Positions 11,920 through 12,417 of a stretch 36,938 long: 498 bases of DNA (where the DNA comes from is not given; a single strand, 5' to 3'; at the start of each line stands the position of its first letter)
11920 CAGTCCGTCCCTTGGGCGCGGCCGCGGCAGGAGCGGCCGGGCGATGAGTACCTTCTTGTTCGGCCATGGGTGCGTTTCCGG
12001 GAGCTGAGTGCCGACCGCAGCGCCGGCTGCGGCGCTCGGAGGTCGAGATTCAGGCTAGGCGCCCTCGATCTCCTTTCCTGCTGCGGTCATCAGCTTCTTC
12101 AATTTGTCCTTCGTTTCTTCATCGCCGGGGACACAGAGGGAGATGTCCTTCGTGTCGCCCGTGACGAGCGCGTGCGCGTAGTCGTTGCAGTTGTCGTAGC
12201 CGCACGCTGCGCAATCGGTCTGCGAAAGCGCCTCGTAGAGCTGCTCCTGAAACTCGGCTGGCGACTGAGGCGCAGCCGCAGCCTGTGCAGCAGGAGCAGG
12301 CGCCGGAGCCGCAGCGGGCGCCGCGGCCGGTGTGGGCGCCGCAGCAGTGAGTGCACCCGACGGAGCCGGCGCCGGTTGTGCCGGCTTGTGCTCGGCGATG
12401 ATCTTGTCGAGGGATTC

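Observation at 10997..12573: Three RnfB/CFeSP-type 4-Cys Fe-S modules tethered by Pro/Ala linkers to NuoB (x2) and NuoC (x1) in a NuoEFG-less complex I operon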

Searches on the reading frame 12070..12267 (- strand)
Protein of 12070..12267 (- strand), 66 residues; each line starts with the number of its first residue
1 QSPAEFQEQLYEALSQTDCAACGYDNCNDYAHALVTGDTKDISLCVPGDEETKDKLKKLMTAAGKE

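Call 22: search_solved_structures(query=A1, max_evalue=1, show_alignments=3)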
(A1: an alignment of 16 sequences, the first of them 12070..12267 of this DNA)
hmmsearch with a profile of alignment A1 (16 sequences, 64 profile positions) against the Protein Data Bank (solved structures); distinct sequences matched with E-value up to 1: 7.
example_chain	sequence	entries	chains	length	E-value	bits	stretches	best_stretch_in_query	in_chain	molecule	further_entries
8ahx_B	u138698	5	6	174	0.00041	23.2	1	10-60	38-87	Ion-translocating oxidoreductase complex subunit B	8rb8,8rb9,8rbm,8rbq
7zc6_B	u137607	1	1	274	0.012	18.4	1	12-40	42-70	RnfB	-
4djd_C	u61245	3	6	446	0.27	14.1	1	10-39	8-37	Corrinoid/iron-sulfur protein large subunit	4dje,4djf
1agn_A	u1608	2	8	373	0.7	12.8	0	21-46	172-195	HUMAN SIGMA ALCOHOL DEHYDROGENASE | ALCOHOL DEHYDROGENASE CLASS IV SIGMA CHAIN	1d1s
1d1t_A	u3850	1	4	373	0.7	12.8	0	21-46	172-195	ALCOHOL DEHYDROGENASE CLASS IV SIGMA CHAIN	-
9fzy_F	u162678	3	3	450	0.74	12.7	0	10-58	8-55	Corrinoid iron-sulfur protein large subunit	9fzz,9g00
7a6h_A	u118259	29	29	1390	0.84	12.5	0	22-56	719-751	DNA-directed RNA polymerase III subunit RPC1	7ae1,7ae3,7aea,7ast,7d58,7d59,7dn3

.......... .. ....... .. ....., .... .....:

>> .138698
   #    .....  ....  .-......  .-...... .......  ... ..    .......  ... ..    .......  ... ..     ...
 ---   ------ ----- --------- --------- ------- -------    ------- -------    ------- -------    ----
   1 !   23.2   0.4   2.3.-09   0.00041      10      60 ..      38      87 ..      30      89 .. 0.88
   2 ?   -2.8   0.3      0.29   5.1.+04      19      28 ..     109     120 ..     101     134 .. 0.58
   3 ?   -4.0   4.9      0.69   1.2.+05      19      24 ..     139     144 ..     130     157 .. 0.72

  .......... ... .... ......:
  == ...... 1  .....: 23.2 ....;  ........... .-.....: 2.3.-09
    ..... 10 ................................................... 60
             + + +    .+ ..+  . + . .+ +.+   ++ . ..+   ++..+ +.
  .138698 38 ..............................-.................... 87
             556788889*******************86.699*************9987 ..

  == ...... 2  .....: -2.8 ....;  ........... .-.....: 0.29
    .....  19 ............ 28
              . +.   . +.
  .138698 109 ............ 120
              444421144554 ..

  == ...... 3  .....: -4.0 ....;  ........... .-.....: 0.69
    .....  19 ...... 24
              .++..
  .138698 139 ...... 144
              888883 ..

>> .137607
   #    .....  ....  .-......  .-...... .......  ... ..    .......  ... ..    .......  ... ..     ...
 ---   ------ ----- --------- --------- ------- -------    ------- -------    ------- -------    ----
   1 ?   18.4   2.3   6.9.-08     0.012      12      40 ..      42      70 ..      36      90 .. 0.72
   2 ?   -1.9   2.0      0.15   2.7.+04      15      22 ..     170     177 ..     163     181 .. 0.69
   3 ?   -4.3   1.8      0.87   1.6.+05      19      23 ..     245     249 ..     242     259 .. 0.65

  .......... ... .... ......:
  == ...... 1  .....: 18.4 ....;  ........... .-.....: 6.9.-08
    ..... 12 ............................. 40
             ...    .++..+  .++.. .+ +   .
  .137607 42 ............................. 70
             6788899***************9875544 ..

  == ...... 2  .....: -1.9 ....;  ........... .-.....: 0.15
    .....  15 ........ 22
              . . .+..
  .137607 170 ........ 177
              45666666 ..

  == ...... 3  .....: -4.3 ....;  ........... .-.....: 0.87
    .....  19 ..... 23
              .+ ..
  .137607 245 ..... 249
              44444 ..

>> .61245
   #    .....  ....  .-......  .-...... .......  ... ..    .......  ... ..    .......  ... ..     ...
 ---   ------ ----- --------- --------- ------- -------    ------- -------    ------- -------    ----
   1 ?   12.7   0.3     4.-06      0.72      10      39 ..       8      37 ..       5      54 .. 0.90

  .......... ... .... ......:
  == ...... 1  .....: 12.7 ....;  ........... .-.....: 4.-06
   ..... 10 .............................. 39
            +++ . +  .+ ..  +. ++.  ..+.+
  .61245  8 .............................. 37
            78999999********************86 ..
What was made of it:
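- Closest known: RnfB/RsxB N-terminal [4Fe-4S] domain and the CFeSP large-subunit N-terminal domain. Same: The module profile matches RnfB of PDB 8ahx at 4e-4 and 7zc6 at 0.012, and CFeSP 4djd at 0.27 (call 22).
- A profile of the modules matches the RnfB [4Fe-4S] domain in PDB entry 8ahx_B at 4e-4, with all four Cys aligned (call 22). In RnfB the homologous domain holds a fixed position in the electron path of solved Rnf complexes (own knowledge; sequence match in call 22).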

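Call 31: search_protein_representatives(alignment_id=A1)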
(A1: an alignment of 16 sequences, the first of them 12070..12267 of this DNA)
Query: 16 sequences, 64 profile positions. Proteins with E-value up to 0.001 (for the whole library): 1712; up to 1e-10: 307; up to 1e-30: 1. The best 150 are listed.
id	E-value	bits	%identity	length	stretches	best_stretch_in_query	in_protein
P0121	6.2e-84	291.6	-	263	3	4-64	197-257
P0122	1.2e-29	117.8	-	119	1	3-64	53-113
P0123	4.8e-29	115.8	-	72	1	2-64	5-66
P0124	4.5e-28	112.7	-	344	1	2-64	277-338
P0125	1.1e-27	111.5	-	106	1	3-64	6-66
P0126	1.2e-26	108.1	-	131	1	2-64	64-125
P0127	1.3e-26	108.1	-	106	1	2-64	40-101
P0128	2.2e-26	107.3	-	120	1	3-61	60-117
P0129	2.8e-26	107.0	-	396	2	3-62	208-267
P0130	6.8e-26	105.8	-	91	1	3-62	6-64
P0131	3.1e-25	103.6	-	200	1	2-64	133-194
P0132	6.8e-25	102.6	-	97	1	11-64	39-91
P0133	5.8e-24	99.6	-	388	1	3-64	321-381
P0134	6.2e-23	96.3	-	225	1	3-62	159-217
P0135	7.7e-23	96.0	-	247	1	3-61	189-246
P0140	1.6e-21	91.8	-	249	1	4-61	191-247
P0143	5.3e-21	90.1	-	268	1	8-61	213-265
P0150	4.3e-20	87.2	-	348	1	4-64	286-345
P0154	1.1e-19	85.9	-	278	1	4-63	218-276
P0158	1.1e-18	82.7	-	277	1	6-64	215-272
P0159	1.7e-18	82.0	-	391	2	9-61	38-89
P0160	3.7e-18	81.0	-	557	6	6-38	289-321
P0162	1.3e-17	79.3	-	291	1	5-64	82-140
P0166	5.8e-17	77.1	-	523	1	4-63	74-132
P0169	1.0e-16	76.4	-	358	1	3-62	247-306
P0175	2.0e-16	75.4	-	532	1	4-64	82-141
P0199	3.5e-15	71.5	-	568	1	5-62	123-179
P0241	3.1e-14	68.4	-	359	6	6-36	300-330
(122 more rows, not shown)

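Call 33: search_protein_families(library=pfam, proteins=[P0121, P0129, P0133, P0135, P0140, P0150, P0160, P0166, P0162, P0169], max_evalue=0.001)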
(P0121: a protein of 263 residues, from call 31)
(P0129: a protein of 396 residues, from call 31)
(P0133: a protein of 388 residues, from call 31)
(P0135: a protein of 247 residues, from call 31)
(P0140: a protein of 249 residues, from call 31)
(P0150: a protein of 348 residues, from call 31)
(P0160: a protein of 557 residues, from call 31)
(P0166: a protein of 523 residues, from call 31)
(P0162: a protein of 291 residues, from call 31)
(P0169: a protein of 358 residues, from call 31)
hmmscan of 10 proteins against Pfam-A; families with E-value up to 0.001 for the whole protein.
P0121 (263 aa): 3 families
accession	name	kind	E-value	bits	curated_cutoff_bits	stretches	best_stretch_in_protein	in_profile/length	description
PF04060.18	FeS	-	8e-24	83.5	23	3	207-238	1-31/33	Putative Fe-S cluster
PF13689.11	DUF4154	-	2.3e-06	28.2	24.9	0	136-177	25-65/143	YfiR/HmsC-like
PF18892.5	DUF5651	-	0.0004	20.6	27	0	100-125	4-30/53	Family of unknown function (DUF5651)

P0129 (396 aa): 9 families
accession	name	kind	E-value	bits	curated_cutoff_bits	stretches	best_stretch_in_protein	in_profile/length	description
PF04060.18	FeS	-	2.9e-17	62.5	23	2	221-251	3-32/33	Putative Fe-S cluster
PF12838.12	Fer4_7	-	3.7e-08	34.1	27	1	61-113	2-52/52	4Fe-4S dicluster domain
PF00037.32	Fer4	-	2.4e-07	30.7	21.1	1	94-115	3-24/24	4Fe-4S binding domain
PF13187.11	Fer4_9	-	7.6e-07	29.5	27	1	61-114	2-52/52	4Fe-4S dicluster domain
PF13484.11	Fer4_16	-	2.6e-06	28.5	30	1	98-128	1-32/66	4Fe-4S double cluster binding domain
PF13237.11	Fer4_10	-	1.2e-05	25.6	25.5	1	56-110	4-53/53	4Fe-4S dicluster domain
PF13534.11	Fer4_17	-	4.8e-05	24.3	22.2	0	95-112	42-59/61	4Fe-4S dicluster domain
PF14697.11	Fer4_21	-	5.7e-05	23.6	35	0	54-77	34-58/59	4Fe-4S dicluster domain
PF13183.11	Fer4_8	-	0.00056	20.8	27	0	58-112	2-67/68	4Fe-4S dicluster domain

P0133 (388 aa): 2 families
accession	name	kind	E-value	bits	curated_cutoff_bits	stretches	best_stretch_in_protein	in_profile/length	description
PF00329.25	Complex1_30kDa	-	1.3e-44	152.2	22.5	1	54-175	2-122/124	Respiratory-chain NADH dehydrogenase, 30 Kd subunit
PF04060.18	FeS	-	7.7e-05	22.8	23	1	334-364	3-33/33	Putative Fe-S cluster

P0135 (247 aa): 1 family
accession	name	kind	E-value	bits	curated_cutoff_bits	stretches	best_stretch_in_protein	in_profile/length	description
PF04060.18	FeS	-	7e-07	29.3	23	1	202-232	3-33/33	Putative Fe-S cluster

P0140 (249 aa): 1 family
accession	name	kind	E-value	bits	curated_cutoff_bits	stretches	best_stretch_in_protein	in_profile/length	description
PF04060.18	FeS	-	1.9e-07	31.1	23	1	203-233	3-33/33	Putative Fe-S cluster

P0150 (348 aa): 9 families
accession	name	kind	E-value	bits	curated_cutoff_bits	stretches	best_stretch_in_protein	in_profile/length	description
PF00037.32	Fer4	-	4.1e-09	36.3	21.1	1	98-119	3-24/24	4Fe-4S binding domain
PF12838.12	Fer4_7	-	2.8e-08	34.5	27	1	61-117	1-52/52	4Fe-4S dicluster domain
PF12797.12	Fer4_2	-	2.1e-06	27.8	24.5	1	97-115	4-22/22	4Fe-4S binding domain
PF13187.11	Fer4_9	-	1.7e-05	25.2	27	1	61-118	1-52/52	4Fe-4S dicluster domain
PF13484.11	Fer4_16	-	3.8e-05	24.8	30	1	103-129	2-27/66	4Fe-4S double cluster binding domain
PF04060.18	FeS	-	3.8e-05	23.8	23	1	298-328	3-33/33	Putative Fe-S cluster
PF13534.11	Fer4_17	-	6.6e-05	23.8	22.2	0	103-124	2-23/61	4Fe-4S dicluster domain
PF13237.11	Fer4_10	-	0.0001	22.6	25.5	0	58-114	5-53/53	4Fe-4S dicluster domain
PF14697.11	Fer4_21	-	0.0002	21.8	35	0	60-120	6-59/59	4Fe-4S dicluster domain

P0160 (557 aa): 1 family
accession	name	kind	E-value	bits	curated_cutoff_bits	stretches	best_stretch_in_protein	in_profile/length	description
PF04060.18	FeS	-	1.9e-41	139.9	23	6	68-99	2-33/33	Putative Fe-S cluster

P0166 (523 aa): 3 families
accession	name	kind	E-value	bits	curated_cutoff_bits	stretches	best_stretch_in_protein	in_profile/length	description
PF00667.26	FAD_binding_1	-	1.5e-33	116.8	32.3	1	157-349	5-222/222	FAD binding domain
PF00175.26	NAD_binding_1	-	2.3e-16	60.9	22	1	381-487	1-108/109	Oxidoreductase NAD-binding domain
PF04060.18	FeS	-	3.6e-05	23.9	23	1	88-116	5-33/33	Putative Fe-S cluster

P0162 (291 aa): 2 families
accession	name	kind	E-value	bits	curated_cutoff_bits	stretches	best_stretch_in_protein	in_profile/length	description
PF00667.26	FAD_binding_1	-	1.4e-15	58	32.3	1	158-281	5-143/222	FAD binding domain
PF04060.18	FeS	-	0.00023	21.3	23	0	93-123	3-33/33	Putative Fe-S cluster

P0169 (358 aa): 12 families
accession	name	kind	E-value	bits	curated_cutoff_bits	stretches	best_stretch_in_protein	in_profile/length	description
PF00037.32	Fer4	-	7.9e-12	44.9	21.1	2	106-126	3-23/24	4Fe-4S binding domain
PF12838.12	Fer4_7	-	1.4e-10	41.9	27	1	70-125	2-52/52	4Fe-4S dicluster domain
PF13484.11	Fer4_16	-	2.2e-09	38.4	30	0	70-92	2-23/66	4Fe-4S double cluster binding domain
PF13237.11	Fer4_10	-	1.8e-08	34.6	25.5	1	65-122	4-53/53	4Fe-4S dicluster domain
PF04060.18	FeS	-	2.1e-08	34.2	23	1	258-289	1-31/33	Putative Fe-S cluster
PF13187.11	Fer4_9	-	2.8e-08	34.1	27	1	70-126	2-52/52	4Fe-4S dicluster domain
PF13183.11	Fer4_8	-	3.8e-08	34.2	27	0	46-84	32-68/68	4Fe-4S dicluster domain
PF14697.11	Fer4_21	-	1.6e-06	28.6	35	1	65-126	3-57/59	4Fe-4S dicluster domain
PF12797.12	Fer4_2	-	2.3e-05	24.5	24.5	1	64-81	4-21/22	4Fe-4S binding domain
PF12837.12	Fer4_6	-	4.8e-05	23.5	25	1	64-85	3-24/24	4Fe-4S binding domain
PF25160.1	LdpA_Fe-S-bd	-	8.9e-05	22.6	27.6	0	66-87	24-45/49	LdpA Fe-S cluster-binding domain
PF13459.11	Fer4_15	-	0.00017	22.7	22.4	0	64-81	2-19/66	4Fe-4S single cluster domain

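Call 35: find_encoding_contigs(protein=P0166, flank=10000, max_places=3)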
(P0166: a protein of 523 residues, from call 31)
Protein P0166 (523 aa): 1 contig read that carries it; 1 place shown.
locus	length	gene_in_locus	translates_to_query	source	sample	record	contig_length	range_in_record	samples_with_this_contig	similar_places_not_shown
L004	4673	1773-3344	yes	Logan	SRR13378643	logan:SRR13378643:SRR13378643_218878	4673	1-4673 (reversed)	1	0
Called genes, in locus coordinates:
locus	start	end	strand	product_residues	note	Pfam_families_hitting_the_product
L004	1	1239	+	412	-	?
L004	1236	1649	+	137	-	-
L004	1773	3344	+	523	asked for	PF00667:FAD_binding_1, PF00175:NAD_binding_1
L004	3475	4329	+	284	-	PF01226:Form_Nir_trans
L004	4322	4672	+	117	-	?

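Call 36: find_encoding_contigs(protein=P0150, flank=10000, max_places=3)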
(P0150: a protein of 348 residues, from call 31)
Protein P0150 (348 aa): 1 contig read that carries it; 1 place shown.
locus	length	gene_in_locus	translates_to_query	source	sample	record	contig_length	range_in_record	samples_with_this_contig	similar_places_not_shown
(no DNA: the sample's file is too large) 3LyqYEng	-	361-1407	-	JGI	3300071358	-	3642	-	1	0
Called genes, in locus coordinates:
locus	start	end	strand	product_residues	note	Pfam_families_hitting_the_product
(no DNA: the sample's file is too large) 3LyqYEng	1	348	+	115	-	?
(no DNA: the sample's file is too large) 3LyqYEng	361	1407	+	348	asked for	PF13187:Fer4_9 (faint), PF12797:Fer4_2 (faint), PF12838:Fer4_7, PF13484:Fer4_16 (faint), PF00037:Fer4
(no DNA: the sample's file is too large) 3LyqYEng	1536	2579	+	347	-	PF00022:Actin (weak), PF06723:MreB_Mbl, PF11104:PilM_2 (faint), PF00012:HSP70, PF14450:FtsA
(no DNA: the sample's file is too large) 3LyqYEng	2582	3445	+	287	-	PF04085:MreC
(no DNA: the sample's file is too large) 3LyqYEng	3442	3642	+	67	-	?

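Call 38: predict_structure(alignment_id=A1)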
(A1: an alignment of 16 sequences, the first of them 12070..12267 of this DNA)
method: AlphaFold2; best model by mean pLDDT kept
length: 66 residues; sequences in the alignment: 16
mean_pLDDT: 88.2   pTM: 0.74
mean pLDDT of the five models: 88.2, 85.4, 84.9, 83.7, 81.3
residues with pLDDT >= 90: 31; 70-90: 34; 50-70: 1; < 50: 0
segments of 3 or more residues with pLDDT < 50: none
pLDDT, mean of each block of 10 residues (from residue 1): 90 88 89 91 83 91 83
secondary structure, 60 per line:
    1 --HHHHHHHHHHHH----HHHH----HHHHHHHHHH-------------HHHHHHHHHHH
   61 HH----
elements in order: H3-14 H19-22 H27-36 H50-62
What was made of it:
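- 12058..12267 (-): Fe-S module B2 (aa 370-439), C388-X2-C391-X4-C396-X17-C414, net charge -7. AF2 model of the module alone has pLDDT 88 (call 38).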

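Call 41: find_related_loci(query=A1, collection=genome_contigs, flank=10000)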
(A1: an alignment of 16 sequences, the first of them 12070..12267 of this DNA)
Query A1 (66 aa) in genome_contigs; peptide patterns used: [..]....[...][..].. (x = any residue, [..] = any of these).
337 stretches matched a pattern; 288 encode a relative of the query (tblastn E <= 1e-3); the best 80 are kept; 79 distinct loci.
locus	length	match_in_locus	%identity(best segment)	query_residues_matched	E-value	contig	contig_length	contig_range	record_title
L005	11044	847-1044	74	1-66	4e-30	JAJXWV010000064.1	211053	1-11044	MAG: Acidobacteria bacterium isolate BP6.bin107 NODE_68_length_211053_cov_2.505158, whole genome shotgun sequence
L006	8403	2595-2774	64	6-66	6e-24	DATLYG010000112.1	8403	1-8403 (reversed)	MAG TPA_asm: Thermoanaerobaculia bacterium isolate SMAG_U13266 k141_532577, whole genome shotgun sequence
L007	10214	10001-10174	66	5-62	1e-23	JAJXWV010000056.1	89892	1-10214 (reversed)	MAG: Acidobacteria bacterium isolate BP6.bin107 NODE_388_length_89892_cov_2.491918, whole genome shotgun sequence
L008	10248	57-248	62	2-66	2e-23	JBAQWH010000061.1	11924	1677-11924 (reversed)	MAG: Thermoanaerobaculia bacterium isolate MFD12012_ilm_asm_bin17 k127_1095, whole genome shotgun sequence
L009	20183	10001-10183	65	5-66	3e-23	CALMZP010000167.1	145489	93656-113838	MAG TPA_asm: uncultured Acidobacteria bacterium isolate SRR6670122_bin.76_CONCOCT_v1.1_MAG genome assembly, contig: ERZ5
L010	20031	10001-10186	62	4-66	3e-23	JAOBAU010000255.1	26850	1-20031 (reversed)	MAG: Acidobacteria bacterium isolate RYN_27 scaffold_6906036, whole genome shotgun sequence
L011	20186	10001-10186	62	4-66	4e-23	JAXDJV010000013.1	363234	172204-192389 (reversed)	MAG: Acidobacteriota bacterium isolate BP_58 scaffold_3856925, whole genome shotgun sequence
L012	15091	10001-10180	64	6-66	9e-23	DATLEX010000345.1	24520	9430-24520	MAG TPA_asm: Thermoanaerobaculia bacterium isolate SMAG_U14387 k141_2878169, whole genome shotgun sequence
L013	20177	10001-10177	62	6-65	2e-22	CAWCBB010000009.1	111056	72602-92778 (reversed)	MAG: uncultured Acidobacteriota bacterium isolate MFD03899.bin.2.39 genome assembly, contig: contig_40987, whole genome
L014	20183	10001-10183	61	5-66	3e-22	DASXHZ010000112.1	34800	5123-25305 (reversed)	MAG TPA_asm: Thermoanaerobaculia bacterium isolate SMAG_U5208 k141_2345244, whole genome shotgun sequence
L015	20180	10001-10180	61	6-66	6e-22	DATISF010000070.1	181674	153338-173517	MAG TPA_asm: Thermoanaerobaculia bacterium isolate SMAG_U15922 k141_733432, whole genome shotgun sequence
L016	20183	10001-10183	60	5-66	5e-22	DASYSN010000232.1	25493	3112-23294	MAG TPA_asm: Thermoanaerobaculia bacterium isolate SMAG_U4539 k141_415382, whole genome shotgun sequence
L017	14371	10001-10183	63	5-66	6e-22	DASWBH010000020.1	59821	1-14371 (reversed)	MAG TPA_asm: Thermoanaerobaculia bacterium isolate SMAG_U2677 k141_725033, whole genome shotgun sequence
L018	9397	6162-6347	60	4-66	2e-21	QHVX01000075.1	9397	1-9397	MAG: Acidobacteria bacterium isolate gp7 AA11 14_1009_16_40cm_scaffold_22430_curated, whole genome shotgun sequence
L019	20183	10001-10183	61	5-66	1e-21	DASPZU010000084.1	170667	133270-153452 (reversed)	MAG TPA_asm: Thermoanaerobaculia bacterium isolate SMAG_U11627 k141_1802991, whole genome shotgun sequence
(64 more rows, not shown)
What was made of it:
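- The survey of module placement is biased, because the loci were retrieved through a module motif (call 41).
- Tried and rejected: The single genome-collection scan was spent on the module motif (call 41).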

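Call 43: list_cluster_members(proteins=[P0166, P0175, P0199, P0135, P0140, P0129, P0150, P0169, P0134, P0133])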
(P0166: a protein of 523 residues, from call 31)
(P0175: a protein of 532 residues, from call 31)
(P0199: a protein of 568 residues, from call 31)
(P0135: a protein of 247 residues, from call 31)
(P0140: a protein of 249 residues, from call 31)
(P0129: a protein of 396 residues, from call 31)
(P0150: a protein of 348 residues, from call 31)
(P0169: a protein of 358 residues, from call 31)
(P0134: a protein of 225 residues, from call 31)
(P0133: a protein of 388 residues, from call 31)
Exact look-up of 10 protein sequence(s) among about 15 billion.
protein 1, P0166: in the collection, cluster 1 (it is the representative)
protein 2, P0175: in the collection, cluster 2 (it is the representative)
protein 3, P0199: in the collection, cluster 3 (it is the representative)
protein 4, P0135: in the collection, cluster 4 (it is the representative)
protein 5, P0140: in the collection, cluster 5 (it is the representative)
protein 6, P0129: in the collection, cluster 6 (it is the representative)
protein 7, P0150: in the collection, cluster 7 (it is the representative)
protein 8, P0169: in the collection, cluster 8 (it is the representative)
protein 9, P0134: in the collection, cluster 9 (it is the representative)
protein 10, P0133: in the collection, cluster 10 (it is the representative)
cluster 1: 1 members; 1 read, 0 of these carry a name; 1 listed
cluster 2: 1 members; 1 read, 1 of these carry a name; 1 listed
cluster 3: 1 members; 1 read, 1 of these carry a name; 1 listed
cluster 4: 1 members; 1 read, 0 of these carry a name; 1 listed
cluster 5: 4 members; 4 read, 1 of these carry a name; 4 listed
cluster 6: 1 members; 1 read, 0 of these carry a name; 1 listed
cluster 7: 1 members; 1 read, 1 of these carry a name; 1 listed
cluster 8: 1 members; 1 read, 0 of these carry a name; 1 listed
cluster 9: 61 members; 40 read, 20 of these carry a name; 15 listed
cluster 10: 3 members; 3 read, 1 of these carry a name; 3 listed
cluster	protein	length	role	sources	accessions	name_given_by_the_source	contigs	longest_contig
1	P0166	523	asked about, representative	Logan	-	-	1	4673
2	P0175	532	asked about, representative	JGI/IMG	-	sulfite reductase (NADPH) flavoprotein alpha-component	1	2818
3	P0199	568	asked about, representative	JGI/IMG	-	sulfite reductase (NADPH) flavoprotein alpha-component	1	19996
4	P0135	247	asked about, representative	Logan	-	-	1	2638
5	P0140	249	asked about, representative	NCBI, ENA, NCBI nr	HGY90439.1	MAG TPA: hypothetical protein ENK43_04640 [Planctomycetes bacterium] | hypothetical protein [Planctomycetota bacterium]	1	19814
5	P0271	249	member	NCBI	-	-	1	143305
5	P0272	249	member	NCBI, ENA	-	-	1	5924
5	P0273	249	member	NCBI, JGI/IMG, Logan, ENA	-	-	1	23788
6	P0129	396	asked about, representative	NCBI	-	-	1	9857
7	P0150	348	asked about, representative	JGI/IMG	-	NADH-quinone oxidoreductase subunit I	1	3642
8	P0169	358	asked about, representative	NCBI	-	-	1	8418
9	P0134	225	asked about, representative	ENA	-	-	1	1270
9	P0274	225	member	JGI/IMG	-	hypothetical protein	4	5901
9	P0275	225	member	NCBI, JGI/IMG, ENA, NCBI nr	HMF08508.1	MAG TPA: (Fe-S)-binding protein [Thermoanaerobaculia bacterium] | (Fe-S)-binding protein [Thermoanaerobaculia bacterium]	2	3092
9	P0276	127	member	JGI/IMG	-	sulfite reductase (NADPH) flavoprotein alpha-component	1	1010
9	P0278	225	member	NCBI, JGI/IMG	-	hypothetical protein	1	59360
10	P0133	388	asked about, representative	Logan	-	-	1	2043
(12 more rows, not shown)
